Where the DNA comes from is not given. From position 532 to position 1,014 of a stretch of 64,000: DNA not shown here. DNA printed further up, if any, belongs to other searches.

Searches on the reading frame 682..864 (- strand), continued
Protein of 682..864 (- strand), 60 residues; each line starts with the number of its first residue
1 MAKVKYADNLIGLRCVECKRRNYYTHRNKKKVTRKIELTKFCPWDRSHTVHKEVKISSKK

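Call 59: fold_search(model_id=the predicted structure, library=pdb)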
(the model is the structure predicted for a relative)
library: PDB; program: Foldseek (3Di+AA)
matches with E <= 10: 238; with E <= 0.001: 0
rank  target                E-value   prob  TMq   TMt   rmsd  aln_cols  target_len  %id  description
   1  9vu9_D                8.5e-01  0.38  0.30  0.25  18.5       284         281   13  channel D complex with 4 (released 2026-03-11)
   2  1jad_A                8.9e-01  0.14  0.19  0.18  34.2       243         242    9  C-terminal Domain of Turkey PLC-beta (released 2001-12-28)
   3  9vu9_A                1.0e+00  0.20  0.24  0.18  18.5       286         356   13  channel D complex with 4 (released 2026-03-11)
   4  9vua_A                1.1e+00  0.30  0.30  0.21  20.8       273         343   16  channel A complex with 1 (released 2026-03-11)
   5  6vfk_B                1.3e+00  0.47  0.31  0.27  12.6       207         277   12  De novo designed tetrahedral nanoparticle T33_dn10 displaying 4 copies of BG505-SOSIP trimer on the surface (released 2020-07-22)
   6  9o51_A                1.3e+00  0.28  0.30  0.22  18.1       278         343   13  Cryo-EM structure of the human SK2-4 chimera/calmodulin channel complex in the Ca2+ free state (released 2025-07-09)
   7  9eio_A                1.4e+00  0.21  0.28  0.21  16.9       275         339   16  Cryo-EM structure of the mutant KCa2.2_F244S channel (released 2025-04-23)
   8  5lg4_A                1.6e+00  0.15  0.22  0.26  18.2       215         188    8  Crystal structure of the Sec3/Sso2 complex at 2.9 angstrom resolution (released 2017-02-08)
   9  6mwd                  1.7e+00  0.13  0.20  0.19  22.5       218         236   12  NavAb Voltage-gated Sodium Channel, residues 1-239 with mutation T206S (released 2018-12-19)
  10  3urz_A                1.8e+00  0.13  0.23  0.25  16.7       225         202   11  Crystal structure of a putative protein binding protein (BACOVA_03105) from Bacteroides ovatus ATCC 8483 at 2.19 A res (released 2011-12-14)
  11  4n7y_B                1.8e+00  0.11  0.19  0.19  16.5       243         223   11  Crystal structure of 14-3-3zeta in complex with a 8-carbon-linker cyclic peptide derived from ExoS (released 2014-02-19)
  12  8ffm_A                1.8e+00  0.09  0.18  0.08  23.0       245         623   15  Wildtype rat TRPV2 in nanodiscs bound to RR and 2-APB (released 2024-02-07)
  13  5m4y_A                1.8e+00  0.16  0.22  0.28  18.6       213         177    9  Crystal structure of the Sec3/Sso2 complex at 2.20 angstrom resolution (released 2017-02-08)
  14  5k7v_A                1.8e+00  0.14  0.22  0.19  17.0       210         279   12  Computational Design of Self-Assembling Cyclic Protein Homooligomers (released 2017-04-12)
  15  1a37_A                1.9e+00  0.14  0.23  0.26  16.4       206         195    9  14-3-3 PROTEIN ZETA BOUND TO PS-RAF259 PEPTIDE (released 1999-03-02)
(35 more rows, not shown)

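Call 60: search_protein_families(library=pfam, proteins=[L037:750-1283:+, L038:8707-9570:+, L038:14648-15343:+, L041:1972-2694:-, L038:5589-6155:-], max_evalue=0.01)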
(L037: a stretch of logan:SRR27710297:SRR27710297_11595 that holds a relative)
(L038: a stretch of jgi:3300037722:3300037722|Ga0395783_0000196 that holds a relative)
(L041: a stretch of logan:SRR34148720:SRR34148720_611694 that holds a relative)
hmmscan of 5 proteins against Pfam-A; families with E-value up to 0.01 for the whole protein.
L037:750-1283:+ (178 aa): 1 family
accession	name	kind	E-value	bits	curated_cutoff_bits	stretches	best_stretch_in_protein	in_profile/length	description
PF01420.25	Methylase_S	-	4.5e-25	89.2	22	1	14-177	5-154/168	Type I restriction modification DNA specificity domain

L038:8707-9570:+ (287 aa): 0 families

L038:14648-15343:+ (231 aa): 0 families

L041:1972-2694:- (240 aa): 0 families

L038:5589-6155:- (188 aa): 0 families

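Call 61: find_encoding_contigs(protein=P0021, flank=8000, max_places=3)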
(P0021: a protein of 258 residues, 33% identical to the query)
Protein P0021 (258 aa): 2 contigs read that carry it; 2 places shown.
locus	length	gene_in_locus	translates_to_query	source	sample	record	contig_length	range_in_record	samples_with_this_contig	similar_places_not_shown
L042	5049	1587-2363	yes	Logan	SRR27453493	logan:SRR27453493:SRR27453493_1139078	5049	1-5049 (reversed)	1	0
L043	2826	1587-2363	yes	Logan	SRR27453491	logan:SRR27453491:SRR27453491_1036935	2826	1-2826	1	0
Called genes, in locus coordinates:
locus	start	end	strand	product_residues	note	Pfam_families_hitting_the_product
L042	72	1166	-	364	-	PF00589:Phage_integrase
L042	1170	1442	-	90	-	PF12728:HTH_17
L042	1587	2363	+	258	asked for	-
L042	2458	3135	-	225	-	-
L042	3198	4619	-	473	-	PF28123:DUF8370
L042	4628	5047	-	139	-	?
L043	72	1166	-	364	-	PF00589:Phage_integrase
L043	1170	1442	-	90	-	PF12728:HTH_17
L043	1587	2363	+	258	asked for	-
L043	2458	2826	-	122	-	?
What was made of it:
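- One family member lies beside an integrase and an excisionase-like HTH_17 gene (call 61).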

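Call 62: find_encoding_contigs(protein=P0022, flank=8000, max_places=3)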
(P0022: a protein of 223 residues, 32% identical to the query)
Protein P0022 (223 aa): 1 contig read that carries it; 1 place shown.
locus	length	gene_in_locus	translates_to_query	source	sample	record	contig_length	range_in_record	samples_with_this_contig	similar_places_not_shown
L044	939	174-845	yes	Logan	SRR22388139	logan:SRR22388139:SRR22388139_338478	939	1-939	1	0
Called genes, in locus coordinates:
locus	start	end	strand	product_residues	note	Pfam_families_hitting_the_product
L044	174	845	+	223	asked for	-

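Call 63: find_encoding_contigs(protein=P0019, flank=8000, max_places=3)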
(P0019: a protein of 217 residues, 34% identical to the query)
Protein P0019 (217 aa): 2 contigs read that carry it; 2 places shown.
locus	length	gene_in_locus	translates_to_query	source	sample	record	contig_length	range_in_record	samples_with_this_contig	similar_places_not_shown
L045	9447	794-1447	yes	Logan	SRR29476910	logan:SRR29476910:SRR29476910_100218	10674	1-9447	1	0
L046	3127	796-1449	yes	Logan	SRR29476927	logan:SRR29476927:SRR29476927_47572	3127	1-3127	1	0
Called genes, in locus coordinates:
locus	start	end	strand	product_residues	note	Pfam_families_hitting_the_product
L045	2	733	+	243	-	?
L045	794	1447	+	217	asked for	-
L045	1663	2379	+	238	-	-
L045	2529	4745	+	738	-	PF01935:DUF87, PF02534:T4SS-DNA_transf (faint), PF10412:TrwB_AAD_bind, PF12696:TraG-D_C (weak), PF23477:zf_Tbcl_2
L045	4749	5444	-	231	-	PF20260:PUA_4 (weak), PF04452:Methyltrans_RNA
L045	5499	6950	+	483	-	PF02534:T4SS-DNA_transf (weak), PF01935:DUF87 (weak), PF10412:TrwB_AAD_bind (weak)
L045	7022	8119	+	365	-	PF00226:DnaJ, PF01556:DnaJ_C, PF00684:DnaJ_CXXCXGXG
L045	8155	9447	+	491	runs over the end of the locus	PF00070:Pyr_redox (faint), PF00890:FAD_binding_2 (weak), PF01266:DAO, PF01593:Amino_oxidase, PF03486:HI0933_like (faint), PF07992:Pyr_redox_2 (faint), PF13450:NAD_binding_8, PF01266:DAO (weak), +1 more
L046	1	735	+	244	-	?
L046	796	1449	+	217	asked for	-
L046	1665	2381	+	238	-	-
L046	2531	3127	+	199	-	?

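Call 65: search_protein_families(library=pfam, proteins=[L045:2-733:+, L045:1663-2379:+, L042:2458-3135:-, L042:3198-4619:-, L037:2-67:+, L038:952-1368:+, L038:2732-3277:+, L038:15462-15788:+, L038:15877-16173:+], max_evalue=0.01)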
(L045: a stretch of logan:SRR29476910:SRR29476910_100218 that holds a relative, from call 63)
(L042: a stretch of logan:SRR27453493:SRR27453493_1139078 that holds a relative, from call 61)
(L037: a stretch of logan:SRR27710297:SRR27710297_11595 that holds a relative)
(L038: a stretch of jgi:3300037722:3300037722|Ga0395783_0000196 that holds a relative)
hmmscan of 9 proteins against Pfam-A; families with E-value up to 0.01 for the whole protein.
L045:2-733:+ (243 aa): 1 family
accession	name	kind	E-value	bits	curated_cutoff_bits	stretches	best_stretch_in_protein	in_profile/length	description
PF00012.26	HSP70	-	3e-70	237.5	20.6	1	1-209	389-597/599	Hsp70 protein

L045:1663-2379:+ (238 aa): 0 families

L042:2458-3135:- (225 aa): 0 families

L042:3198-4619:- (473 aa): 0 families

L037:2-67:+ (21 aa): 0 families

L038:952-1368:+ (138 aa): 2 families
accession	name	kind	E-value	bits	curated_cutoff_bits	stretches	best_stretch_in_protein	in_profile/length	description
PF13118.11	DUF3972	-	0.00064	20.6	26.2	1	30-61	70-102/125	Protein of unknown function (DUF3972)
PF17561.7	TssO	-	0.0084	16.7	29.2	1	22-61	103-142/148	Type VI secretion system, TssO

L038:2732-3277:+ (181 aa): 2 families
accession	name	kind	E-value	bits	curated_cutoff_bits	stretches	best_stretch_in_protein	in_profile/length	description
PF18933.6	PsbP_2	-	0.0016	19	27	1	5-75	1-66/184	PsbP-like protein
PF10091.15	Glycoamylase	-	0.0095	15.9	27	0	26-68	75-116/221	Putative glucoamylase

L038:15462-15788:+ (108 aa): 0 families

L038:15877-16173:+ (98 aa): 0 families
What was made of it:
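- One neighbourhood (L045, between dnaK and dnaJ, with DUF87/TraG-like ATPases) shows no defence gene (calls 63, 65).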

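Call 66: find_homologous_proteins(query=L003:743-1093:+, max_evalue=0.001)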
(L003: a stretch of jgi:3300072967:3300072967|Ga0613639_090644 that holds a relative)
Query L003:743-1093:+: 1 candidates shared short words with the query, none scored E <= 0.001.

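Call 72: fold_search(model_id=the predicted structure, library=viral)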
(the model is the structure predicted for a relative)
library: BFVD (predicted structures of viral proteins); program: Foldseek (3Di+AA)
matches with E <= 10: 195; with E <= 0.001: 0
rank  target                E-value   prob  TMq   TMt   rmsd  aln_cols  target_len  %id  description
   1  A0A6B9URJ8            3.3e-01  0.30  0.23  0.19  17.4       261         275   13  (no name in the UniProt tables at hand)
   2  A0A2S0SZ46            3.8e-01  0.47  0.23  0.20  17.3       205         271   11  (no name in the UniProt tables at hand)
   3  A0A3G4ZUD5            6.4e-01  0.20  0.22  0.21  20.2       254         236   14  TLC domain-containing protein [Edafosvirus sp.]
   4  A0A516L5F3            7.5e-01  0.54  0.32  0.14  18.9       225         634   13  (no name in the UniProt tables at hand)
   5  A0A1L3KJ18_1          7.5e-01  0.16  0.20  0.08  19.9       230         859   13  (no name in the UniProt tables at hand)
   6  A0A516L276            9.1e-01  0.25  0.23  0.11  30.4       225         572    9  (no name in the UniProt tables at hand)
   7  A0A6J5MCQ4            1.0e+00  0.23  0.30  0.10  28.2       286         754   11  Uncharacterized protein [uncultured Caudovirales phage]
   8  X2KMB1                1.0e+00  0.20  0.24  0.11  19.3       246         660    9  Tape measure domain protein [Enterococcus phage AUEF3]
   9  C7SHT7                1.0e+00  0.16  0.19  0.22  19.7       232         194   13  (no name in the UniProt tables at hand)
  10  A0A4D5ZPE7            1.0e+00  0.13  0.20  0.18  23.6       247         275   12  (no name in the UniProt tables at hand)
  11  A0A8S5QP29            1.0e+00  0.11  0.17  0.16  27.7       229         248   15  Uncharacterized protein [Siphoviridae sp. ctWhx86]
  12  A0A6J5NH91            1.3e+00  0.10  0.18  0.08  17.4       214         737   14  Uncharacterized protein [uncultured Caudovirales phage]
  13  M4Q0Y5                1.4e+00  0.11  0.18  0.07  25.7       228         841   11  (no name in the UniProt tables at hand)
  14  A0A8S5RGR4            1.5e+00  0.14  0.24  0.08  22.5       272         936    9  Chromosome segregation ATPase (Fragment) [virus sp. ctiha2]
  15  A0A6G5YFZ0            1.5e+00  0.28  0.23  0.33  19.5       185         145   16  (no name in the UniProt tables at hand)
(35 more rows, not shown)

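Call 77: list_cluster_members(proteins=[P0023, P0024, P0025, P0026, P0027, P0028, P0029, P0030, P0031, P0041])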
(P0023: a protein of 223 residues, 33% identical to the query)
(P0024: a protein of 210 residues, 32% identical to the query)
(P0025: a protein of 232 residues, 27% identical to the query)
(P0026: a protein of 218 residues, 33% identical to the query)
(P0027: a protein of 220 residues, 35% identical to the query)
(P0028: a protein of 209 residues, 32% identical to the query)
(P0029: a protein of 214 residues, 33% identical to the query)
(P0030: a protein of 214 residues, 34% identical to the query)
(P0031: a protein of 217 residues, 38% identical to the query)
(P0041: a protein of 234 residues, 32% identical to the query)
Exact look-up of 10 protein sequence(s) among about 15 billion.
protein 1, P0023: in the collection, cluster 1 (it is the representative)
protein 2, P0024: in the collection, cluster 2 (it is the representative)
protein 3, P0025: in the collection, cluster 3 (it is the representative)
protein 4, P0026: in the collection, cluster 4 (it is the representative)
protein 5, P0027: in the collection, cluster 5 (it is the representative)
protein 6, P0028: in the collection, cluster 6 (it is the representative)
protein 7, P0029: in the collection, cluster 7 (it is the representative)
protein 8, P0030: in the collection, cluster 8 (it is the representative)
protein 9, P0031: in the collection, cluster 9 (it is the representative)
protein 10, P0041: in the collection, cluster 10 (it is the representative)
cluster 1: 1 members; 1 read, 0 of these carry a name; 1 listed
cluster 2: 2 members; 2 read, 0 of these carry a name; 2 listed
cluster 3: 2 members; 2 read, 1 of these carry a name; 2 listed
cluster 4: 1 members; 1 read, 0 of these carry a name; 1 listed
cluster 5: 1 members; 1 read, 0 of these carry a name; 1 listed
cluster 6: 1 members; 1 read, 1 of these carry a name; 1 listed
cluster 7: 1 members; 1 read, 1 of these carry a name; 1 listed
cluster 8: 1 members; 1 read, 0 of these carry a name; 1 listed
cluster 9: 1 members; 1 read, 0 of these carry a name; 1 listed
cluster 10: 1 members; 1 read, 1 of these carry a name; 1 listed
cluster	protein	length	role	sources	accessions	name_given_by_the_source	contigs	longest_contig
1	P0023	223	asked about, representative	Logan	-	-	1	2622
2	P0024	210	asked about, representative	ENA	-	-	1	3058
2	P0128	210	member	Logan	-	-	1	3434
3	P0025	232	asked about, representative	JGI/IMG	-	-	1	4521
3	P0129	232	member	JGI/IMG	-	hypothetical protein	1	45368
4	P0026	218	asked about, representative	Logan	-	-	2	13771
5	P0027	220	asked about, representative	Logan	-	-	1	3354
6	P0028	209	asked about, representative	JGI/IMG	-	hypothetical protein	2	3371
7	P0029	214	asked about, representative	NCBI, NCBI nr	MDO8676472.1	MAG: hypothetical protein Q7K16_02370 [Candidatus Azambacteria bacterium] | hypothetical protein [Candidatus Azambacteria bacterium]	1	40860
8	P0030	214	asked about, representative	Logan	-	-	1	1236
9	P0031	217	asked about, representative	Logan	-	-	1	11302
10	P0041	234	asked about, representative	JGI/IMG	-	hypothetical protein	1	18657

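Call 78: find_encoding_contigs(protein=P0029, flank=8000, max_places=2)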
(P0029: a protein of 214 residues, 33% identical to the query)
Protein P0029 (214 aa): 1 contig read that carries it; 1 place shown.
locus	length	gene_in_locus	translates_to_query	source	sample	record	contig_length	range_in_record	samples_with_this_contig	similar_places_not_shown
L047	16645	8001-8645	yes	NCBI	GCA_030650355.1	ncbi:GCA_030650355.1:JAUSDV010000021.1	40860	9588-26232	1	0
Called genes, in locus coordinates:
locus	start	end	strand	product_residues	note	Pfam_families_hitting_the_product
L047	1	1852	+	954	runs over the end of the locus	PF04851:ResIII, PF00270:DEAD (faint), PF19778:RE_endonuc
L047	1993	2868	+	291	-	-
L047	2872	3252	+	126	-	-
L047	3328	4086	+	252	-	PF05013:FGase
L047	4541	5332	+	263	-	-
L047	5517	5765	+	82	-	-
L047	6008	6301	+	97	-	PF13828:DUF4190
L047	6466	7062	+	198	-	-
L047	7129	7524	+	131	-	-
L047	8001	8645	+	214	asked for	-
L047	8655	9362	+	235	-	PF09553:RE_Eco47II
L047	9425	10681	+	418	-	PF00376:MerR, PF13411:MerR_1, PF00145:DNA_methylase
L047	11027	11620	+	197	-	-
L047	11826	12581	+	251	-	PF22945:LEM-3_GIY-YIG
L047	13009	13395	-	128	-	-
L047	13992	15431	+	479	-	PF01637:ATPase_2, PF13173:AAA_14 (weak), PF01022:HTH_5 (weak), PF09339:HTH_IclR, PF03008:DUF234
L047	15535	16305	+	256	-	PF06044:DpnI, PF17726:DpnI_C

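Call 83: search_dna_similar(query=P0001, collection=phages, mode=protein, max_evalue=0.001)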
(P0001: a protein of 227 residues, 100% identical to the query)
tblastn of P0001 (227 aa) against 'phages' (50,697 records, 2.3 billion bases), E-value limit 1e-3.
No match.

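Call 84: search_dna_similar(query=P0001, collection=plasmids, mode=protein, max_evalue=0.001)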
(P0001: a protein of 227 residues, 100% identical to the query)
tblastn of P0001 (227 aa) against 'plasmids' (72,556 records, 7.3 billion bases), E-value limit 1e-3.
No match.

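Call 85: list_cluster_members(proteins=[P0017, P0018, P0019, P0020, P0021, P0022, P0033, P0035, P0038, P0091])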
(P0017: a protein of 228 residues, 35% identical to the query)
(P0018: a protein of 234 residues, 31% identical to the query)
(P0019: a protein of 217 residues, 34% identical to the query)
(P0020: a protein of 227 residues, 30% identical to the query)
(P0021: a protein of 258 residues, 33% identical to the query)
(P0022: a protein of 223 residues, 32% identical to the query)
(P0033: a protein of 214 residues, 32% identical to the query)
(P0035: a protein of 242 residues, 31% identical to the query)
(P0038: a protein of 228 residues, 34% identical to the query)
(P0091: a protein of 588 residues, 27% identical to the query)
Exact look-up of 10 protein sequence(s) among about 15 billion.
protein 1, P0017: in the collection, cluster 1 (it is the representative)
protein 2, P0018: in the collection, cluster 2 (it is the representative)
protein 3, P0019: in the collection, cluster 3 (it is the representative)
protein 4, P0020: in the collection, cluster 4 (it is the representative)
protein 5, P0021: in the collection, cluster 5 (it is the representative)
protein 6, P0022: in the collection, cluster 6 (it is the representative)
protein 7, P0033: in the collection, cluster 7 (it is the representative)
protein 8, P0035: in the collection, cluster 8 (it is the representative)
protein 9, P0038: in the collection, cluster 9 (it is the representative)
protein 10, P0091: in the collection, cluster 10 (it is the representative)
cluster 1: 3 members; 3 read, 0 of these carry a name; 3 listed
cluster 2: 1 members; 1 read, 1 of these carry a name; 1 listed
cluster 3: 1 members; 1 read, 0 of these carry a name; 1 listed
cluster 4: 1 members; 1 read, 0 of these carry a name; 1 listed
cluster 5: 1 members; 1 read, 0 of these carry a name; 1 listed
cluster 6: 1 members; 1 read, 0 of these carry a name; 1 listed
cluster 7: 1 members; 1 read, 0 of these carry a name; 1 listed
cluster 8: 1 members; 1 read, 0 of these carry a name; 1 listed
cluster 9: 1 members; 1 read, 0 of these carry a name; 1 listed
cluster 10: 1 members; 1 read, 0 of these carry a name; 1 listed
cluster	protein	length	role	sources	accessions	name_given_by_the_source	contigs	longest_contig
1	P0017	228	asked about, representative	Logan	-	-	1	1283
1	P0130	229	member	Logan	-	-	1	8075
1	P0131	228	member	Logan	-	-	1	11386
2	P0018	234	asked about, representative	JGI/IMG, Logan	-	hypothetical protein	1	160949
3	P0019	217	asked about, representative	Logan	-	-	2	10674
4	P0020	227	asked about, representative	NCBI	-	-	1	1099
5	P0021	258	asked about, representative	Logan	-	-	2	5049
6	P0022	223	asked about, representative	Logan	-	-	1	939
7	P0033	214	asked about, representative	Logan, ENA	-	-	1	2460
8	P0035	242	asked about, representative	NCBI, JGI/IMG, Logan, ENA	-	-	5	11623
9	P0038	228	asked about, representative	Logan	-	-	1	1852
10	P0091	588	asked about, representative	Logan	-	-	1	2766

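Call 90: find_related_loci(query=A3, collection=viral_contigs, flank=8000)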
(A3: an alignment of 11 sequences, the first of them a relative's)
Query A3 (227 aa) in viral_contigs; peptide patterns used: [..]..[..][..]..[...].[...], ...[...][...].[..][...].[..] (x = any residue, [..] = any of these).
74 stretches matched a pattern, but none encodes a relative of the query by tblastn (E <= 1e-3).

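Call 92: search_protein_families(library=padloc, proteins=[P0091, L038:8707-9570:+, L045:1663-2379:+, L042:2458-3135:-, L038:14648-15343:+, L038:10749-11840:+, L047:8655-9362:+, L042:3198-4619:-, P0018, P0029], max_evalue=0.01)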
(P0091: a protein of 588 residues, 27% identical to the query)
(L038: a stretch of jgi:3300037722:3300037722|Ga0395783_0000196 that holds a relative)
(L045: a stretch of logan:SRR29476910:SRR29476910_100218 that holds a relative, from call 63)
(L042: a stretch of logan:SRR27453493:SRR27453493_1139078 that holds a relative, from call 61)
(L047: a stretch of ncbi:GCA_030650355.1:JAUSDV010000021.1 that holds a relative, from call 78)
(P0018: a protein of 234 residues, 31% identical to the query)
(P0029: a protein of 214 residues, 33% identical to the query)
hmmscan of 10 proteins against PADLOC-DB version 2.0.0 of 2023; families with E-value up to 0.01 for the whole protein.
P0091 (588 aa): 0 families

L038:8707-9570:+ (287 aa): 0 families

L045:1663-2379:+ (238 aa): 0 families

L042:2458-3135:- (225 aa): 1 family
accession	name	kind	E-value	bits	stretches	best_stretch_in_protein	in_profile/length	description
PDLC03820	RTasHEPN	-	0.0044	15.2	1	127-169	57-98/148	DRT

L038:14648-15343:+ (231 aa): 0 families

L038:10749-11840:+ (363 aa): 7 families
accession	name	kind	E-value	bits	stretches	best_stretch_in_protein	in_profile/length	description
PDLC00391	SduA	-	3.2e-14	50.9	1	10-352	22-395/402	DUF4263 domain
PDLC00399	SduA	-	5.7e-11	40.4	1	238-362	257-374/375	DUF4263 domain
PDLC00400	SduA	-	4.6e-10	37.4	1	174-360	115-297/308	DUF4263 domain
PDLC00384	SduA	-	7.4e-08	29.6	1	242-359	349-459/476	DUF4263 domain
PDLC00380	SduA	-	3.4e-07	27.1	1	241-360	356-469/480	DUF4263 domain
PDLC00405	SduA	-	5.5e-05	20.8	1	242-356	204-309/323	DUF4263 domain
PDLC00406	SduA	-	5.8e-05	21.2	1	241-355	212-321/326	DUF4263 domain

L047:8655-9362:+ (235 aa): 1 family
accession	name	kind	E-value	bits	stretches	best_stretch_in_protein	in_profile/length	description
PDLC03470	REase_II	-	7.3e-52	174.6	1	1-220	3-229/266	Type II restriction enzyme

L042:3198-4619:- (473 aa): 2 families
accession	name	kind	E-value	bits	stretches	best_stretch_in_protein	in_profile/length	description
PDLC04597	PDC-M36A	-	5.3e-28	96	1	13-449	19-430/457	-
PDLC04598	PDC-M36A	-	7.1e-10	36.8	1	128-223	4-99/330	-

P0018 (234 aa): 0 families

P0029 (214 aa): 0 families
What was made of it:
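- Type III res, GIY-YIG and DpnI genes are nearby (calls 77, 78, 92). L042 and L043: X sits beside an integrase, HTH_17 and the candidate defence gene PDC-M36A, E = 5e-28 (calls 61, 92).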

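Call 94: search_protein_families(library=pfam, proteins=[L013:3215-4174:+, L014:10370-10873:+, L014:11073-11438:+, L014:11487-12527:+, L014:12548-13054:+, L015:10365-11297:+, L015:11391-12077:+, L012:1495-2250:+, L006:6225-6707:+, L010:10286-10909:+], max_evalue=0.001)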
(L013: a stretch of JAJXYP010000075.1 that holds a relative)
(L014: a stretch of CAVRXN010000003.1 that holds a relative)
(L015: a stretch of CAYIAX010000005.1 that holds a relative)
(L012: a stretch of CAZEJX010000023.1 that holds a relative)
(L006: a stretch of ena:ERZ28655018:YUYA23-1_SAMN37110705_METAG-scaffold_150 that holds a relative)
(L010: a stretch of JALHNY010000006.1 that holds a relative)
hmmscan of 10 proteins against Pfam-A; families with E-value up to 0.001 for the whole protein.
L013:3215-4174:+ (319 aa): 0 families

L014:10370-10873:+ (167 aa): 0 families

L014:11073-11438:+ (121 aa): 0 families

L014:11487-12527:+ (346 aa): 1 family
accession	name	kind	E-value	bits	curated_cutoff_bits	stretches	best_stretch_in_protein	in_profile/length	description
PF01828.24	Peptidase_A4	-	1.8e-38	132.5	22.3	1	44-233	2-196/206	Peptidase A4 family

L014:12548-13054:+ (168 aa): 8 families
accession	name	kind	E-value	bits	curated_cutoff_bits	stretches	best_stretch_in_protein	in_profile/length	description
PF13847.12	Methyltransf_31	-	1.7e-08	34.7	27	1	50-145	1-107/145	Methyltransferase domain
PF06325.19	PrmA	-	4.9e-08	33.3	22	1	47-146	158-257/296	Ribosomal protein L11 methyltransferase (PrmA)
PF13649.12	Methyltransf_25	-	1.5e-07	32.4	27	1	56-135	1-89/97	Methyltransferase domain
PF13489.12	Methyltransf_23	-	3.1e-06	27.5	27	1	45-121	14-87/164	Methyltransferase domain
PF08242.18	Methyltransf_12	-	4.8e-06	27.6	30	1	57-136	1-86/98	Methyltransferase domain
PF08241.18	Methyltransf_11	-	0.00016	22.6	21.2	1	57-135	1-80/95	Methyltransferase domain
PF05175.20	MTS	-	0.00024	21.2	23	1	52-121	31-104/170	Methyltransferase small domain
PF08123.19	DOT1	-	0.00059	19.9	23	0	33-83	23-75/205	Histone methylation protein DOT1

L015:10365-11297:+ (310 aa): 2 families
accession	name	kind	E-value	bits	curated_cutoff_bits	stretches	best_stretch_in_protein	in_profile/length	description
PF02769.27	AIRS_C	-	2.6e-20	73.6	23.1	1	152-294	1-149/156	AIR synthase related protein, C-terminal domain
PF00586.29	AIRS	-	7.8e-10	39.6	24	1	46-143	18-112/112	AIR synthase related protein, N-terminal domain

L015:11391-12077:+ (228 aa): 1 family
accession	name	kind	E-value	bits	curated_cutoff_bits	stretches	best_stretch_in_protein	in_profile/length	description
PF03819.22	MazG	-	9.7e-05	23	22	1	147-207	9-62/74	MazG nucleotide pyrophosphohydrolase domain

L012:1495-2250:+ (251 aa): 1 family
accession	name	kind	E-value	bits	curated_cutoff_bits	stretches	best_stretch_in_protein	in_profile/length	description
PF03167.25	UDG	-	3.7e-08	34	24.3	1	138-228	42-118/141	Uracil DNA glycosylase superfamily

L006:6225-6707:+ (160 aa): 0 families

L010:10286-10909:+ (207 aa): 2 families
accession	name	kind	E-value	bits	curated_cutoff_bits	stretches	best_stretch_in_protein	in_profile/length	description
PF10604.15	Polyketide_cyc2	-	7.3e-05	23.5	27.4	1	89-178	7-96/142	Polyketide cyclase / dehydrase and lipid transport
PF08327.17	AHSA1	-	0.00058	20.5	22.1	0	94-204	2-124/125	Activator of Hsp90 ATPase homolog 1-like protein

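Call 96: search_dna_similar(query=P0022, collection=plasmids, mode=protein, max_evalue=0.001)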
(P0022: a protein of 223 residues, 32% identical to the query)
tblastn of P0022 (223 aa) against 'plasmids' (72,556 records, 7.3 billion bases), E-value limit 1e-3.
No match.

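Call 97: search_dna_similar(query=P0022, collection=phages, mode=protein, max_evalue=0.001)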
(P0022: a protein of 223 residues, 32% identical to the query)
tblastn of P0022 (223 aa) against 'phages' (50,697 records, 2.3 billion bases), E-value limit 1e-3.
No match.
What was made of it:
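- There is none in 50,697 GenBank phage records (calls 83, 97).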
